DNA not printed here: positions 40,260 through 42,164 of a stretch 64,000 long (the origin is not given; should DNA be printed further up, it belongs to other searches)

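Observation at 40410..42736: Anchorless FrdAB lacking the covalent-FAD His and with a four-Cys third cluster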

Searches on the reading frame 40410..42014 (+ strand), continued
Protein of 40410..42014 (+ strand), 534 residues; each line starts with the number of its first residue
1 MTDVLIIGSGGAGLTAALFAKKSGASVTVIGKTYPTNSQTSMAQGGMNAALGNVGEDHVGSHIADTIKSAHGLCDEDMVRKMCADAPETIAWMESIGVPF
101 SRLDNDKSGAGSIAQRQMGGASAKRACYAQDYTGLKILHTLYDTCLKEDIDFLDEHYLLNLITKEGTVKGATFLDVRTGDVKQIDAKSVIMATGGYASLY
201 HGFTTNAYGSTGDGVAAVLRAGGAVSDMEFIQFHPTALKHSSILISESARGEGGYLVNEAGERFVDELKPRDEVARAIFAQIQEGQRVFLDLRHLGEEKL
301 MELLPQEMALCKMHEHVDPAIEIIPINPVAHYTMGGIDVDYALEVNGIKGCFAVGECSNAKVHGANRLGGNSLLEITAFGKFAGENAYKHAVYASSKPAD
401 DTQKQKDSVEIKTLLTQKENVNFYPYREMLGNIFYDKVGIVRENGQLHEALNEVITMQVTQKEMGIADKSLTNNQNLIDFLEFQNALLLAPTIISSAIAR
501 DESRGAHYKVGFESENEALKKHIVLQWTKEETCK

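Call 34: find_related_loci(query=A1, collection=genome_contigs, flank=10000)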
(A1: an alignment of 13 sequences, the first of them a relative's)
Query A1 (534 aa) in genome_contigs; peptide patterns used: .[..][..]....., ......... (x = any residue, [..] = any of these).
600 stretches matched a pattern (row limit reached: there are more); 600 encode a relative of the query (tblastn E <= 1e-3); the best 80 are kept; 80 distinct loci.
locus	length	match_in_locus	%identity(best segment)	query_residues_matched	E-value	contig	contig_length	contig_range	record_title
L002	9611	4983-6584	81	1-534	0e+0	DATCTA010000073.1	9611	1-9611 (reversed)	MAG TPA_asm: Sulfurovum sp. isolate SMAG_U7319 k141_96966, whole genome shotgun sequence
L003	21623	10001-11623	72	1-524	0e+0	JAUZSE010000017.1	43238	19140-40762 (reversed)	MAG: Sulfurovum sp. isolate Faavne_M6_B15 Faavne_M6_B15-contig_533_pilon, whole genome shotgun sequence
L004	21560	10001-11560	57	2-530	0e+0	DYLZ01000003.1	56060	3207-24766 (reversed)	MAG TPA_asm: Sulfurovum sp. isolate SulCav_AS07-7_2_35_16022 SulCav_AS07_7_457_length_56060_cov_10132_568521, whole geno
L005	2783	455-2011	54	2-525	0e+0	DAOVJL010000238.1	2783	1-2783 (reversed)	MAG TPA_asm: Sulfurimonas sp. isolate CSMAG_1392 CSMAG_1392_k141_1544653_length_2783_cov_25.2778, whole genome shotgun s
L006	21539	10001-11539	51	1-525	6e-165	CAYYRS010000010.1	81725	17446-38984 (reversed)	MAG TPA_asm: uncultured Campylobacterales bacterium isolate SRP128015_co4_29 genome assembly, contig: NODE_55_length_817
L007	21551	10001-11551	47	3-528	4e-145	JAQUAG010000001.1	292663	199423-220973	MAG: Arcobacteraceae bacterium isolate STC_79 NODE_57_length_292663_cov_17.915429_Sandtown_C, whole genome shotgun seque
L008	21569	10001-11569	44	3-517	7e-131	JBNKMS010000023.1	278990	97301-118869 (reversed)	MAG: Sedimenticolaceae bacterium isolate H1.bin.12.orig k141_1391745, whole genome shotgun sequence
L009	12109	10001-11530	42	14-530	3e-120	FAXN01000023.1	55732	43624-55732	Sulfurovum sp. enrichment culture clone C5 genome assembly Zeitz Epsilonproteobacterium, contig BN3087_Contig_24, whole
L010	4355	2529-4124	41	3-530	6e-121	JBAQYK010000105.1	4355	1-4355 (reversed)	MAG: Candidatus Methanoperedens sp. isolate MFD12011_ilm_asm_bin3 k127_132489, whole genome shotgun sequence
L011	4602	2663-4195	39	1-517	2e-119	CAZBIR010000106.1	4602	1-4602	MAG TPA_asm: uncultured Sulfuricurvum sp. isolate binchicken_co27_172 genome assembly, contig: NODE_32945_length_4602_co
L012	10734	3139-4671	41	1-517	9e-118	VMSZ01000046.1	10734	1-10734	MAG: Sulfurimonas sp. isolate N3_29 k141_100754, whole genome shotgun sequence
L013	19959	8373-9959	42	3-529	9e-117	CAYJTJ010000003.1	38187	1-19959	MAG TPA_asm: uncultured Nitrospirota bacterium isolate ERP125453_co1_269 genome assembly, contig: NODE_835_length_38187_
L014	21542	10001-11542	41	26-524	6e-115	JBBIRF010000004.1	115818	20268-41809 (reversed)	MAG: Candidatus Aminicenantes bacterium isolate RSF170216_bin_343 NODE_194_length_115818_cov_6.477925, whole genome shot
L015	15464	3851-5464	40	3-526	2e-114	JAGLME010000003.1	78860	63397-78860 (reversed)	MAG: Thermoplasmata archaeon isolate RS_5_45 ROV157_5.bin.45.fa_3, whole genome shotgun sequence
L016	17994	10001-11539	40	27-531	6e-114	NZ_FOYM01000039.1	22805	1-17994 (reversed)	Desulfoscipio geothermicus DSM 3669, whole genome shotgun sequence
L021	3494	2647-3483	63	1-278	1e-111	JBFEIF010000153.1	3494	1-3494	MAG: Sulfurimonadaceae bacterium isolate Mix_mud01.2020.11.11 k141_864457_length_3494_cov_15.7710, whole genome shotgun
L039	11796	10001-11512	54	1-510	3e-167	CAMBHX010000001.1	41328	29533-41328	MAG: Sulfuricurvum sp. IAE1 isolate MiH-22jul19-4 genome assembly, contig: MiH-22jul19-C1526, whole genome shotgun seque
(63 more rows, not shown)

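Call 38: list_cluster_members(proteins=[P0121, P0122, P0123, P0124, P0125, P0126, P0127, P0128, P0134, P0135])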
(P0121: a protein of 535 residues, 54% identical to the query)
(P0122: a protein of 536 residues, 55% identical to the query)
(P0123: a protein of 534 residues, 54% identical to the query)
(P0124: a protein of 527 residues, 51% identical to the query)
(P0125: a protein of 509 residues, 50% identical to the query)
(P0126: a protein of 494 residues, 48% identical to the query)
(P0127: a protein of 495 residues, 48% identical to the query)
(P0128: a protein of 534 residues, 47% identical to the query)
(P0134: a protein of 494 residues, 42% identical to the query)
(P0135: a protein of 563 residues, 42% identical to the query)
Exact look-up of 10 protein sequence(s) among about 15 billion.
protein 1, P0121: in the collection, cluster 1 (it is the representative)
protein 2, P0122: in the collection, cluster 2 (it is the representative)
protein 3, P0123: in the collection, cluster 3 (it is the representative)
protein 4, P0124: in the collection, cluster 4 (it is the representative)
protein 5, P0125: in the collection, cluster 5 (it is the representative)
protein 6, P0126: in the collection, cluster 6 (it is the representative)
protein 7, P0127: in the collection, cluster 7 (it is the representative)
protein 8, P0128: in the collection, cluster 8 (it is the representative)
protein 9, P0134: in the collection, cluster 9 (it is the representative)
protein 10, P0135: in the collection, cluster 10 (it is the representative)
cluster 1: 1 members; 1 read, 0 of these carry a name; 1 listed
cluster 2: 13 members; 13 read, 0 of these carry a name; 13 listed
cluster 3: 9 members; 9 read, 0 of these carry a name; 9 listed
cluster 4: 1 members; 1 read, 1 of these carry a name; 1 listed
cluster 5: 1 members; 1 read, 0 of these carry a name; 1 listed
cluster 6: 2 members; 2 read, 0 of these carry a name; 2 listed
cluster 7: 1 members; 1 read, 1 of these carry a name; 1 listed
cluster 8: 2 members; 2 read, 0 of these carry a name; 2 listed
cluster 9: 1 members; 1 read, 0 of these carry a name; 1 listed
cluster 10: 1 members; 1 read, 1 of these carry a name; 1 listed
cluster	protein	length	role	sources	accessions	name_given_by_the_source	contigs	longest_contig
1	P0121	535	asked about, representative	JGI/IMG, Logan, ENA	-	-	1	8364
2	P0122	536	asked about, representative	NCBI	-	-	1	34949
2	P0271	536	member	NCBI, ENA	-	-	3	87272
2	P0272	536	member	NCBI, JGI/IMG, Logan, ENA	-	-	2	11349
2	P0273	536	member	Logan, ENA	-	-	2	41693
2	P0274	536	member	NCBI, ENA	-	-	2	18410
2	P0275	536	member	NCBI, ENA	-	-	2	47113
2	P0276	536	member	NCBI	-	-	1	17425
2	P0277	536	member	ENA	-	-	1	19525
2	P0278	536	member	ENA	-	-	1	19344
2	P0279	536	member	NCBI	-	-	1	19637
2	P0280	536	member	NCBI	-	-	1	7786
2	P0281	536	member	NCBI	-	-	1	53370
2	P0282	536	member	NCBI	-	-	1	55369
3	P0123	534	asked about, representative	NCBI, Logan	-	-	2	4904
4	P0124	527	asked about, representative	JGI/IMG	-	succinate dehydrogenase / fumarate reductase flavoprotein subunit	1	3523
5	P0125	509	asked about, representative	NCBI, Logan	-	-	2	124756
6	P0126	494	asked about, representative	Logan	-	-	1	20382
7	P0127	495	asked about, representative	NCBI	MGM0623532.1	MAG: L-aspartate oxidase [Campylobacterota bacterium]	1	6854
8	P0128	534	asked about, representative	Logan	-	-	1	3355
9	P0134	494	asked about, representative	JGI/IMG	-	-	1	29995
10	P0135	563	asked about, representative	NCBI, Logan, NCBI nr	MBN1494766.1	FAD-binding protein [Candidatus Peregrinibacteria bacterium]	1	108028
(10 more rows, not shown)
